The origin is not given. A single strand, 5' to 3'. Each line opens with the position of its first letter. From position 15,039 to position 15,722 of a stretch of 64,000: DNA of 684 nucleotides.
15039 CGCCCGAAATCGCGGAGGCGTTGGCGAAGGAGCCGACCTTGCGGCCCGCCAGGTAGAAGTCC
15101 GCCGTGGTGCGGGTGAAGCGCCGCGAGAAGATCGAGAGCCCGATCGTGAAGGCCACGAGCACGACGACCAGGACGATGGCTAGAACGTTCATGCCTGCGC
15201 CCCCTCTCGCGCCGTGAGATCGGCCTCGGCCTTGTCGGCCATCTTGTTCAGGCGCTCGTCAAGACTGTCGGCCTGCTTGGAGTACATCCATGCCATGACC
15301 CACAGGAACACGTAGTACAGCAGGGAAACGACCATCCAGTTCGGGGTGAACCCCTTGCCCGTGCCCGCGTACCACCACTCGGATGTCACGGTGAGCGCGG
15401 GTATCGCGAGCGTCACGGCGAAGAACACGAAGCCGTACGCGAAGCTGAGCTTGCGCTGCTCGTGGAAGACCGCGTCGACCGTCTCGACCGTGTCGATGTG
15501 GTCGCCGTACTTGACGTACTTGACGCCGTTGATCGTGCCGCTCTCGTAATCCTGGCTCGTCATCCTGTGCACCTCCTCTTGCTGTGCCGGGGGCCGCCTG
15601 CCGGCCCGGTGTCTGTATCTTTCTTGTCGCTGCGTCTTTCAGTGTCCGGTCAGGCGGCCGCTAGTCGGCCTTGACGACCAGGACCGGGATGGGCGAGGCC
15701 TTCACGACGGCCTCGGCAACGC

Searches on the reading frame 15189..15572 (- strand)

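Call 26: search_protein_families(library=pfam, proteins=[window:15189-15572:-], max_evalue=0.001)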
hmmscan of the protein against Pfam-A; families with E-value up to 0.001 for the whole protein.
window:15189-15572:- (127 aa): 1 family
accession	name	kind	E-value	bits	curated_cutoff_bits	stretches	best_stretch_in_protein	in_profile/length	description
PF04341.17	DUF485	-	0.00048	20.5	28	1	37-110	11-85/88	Protein of unknown function, DUF485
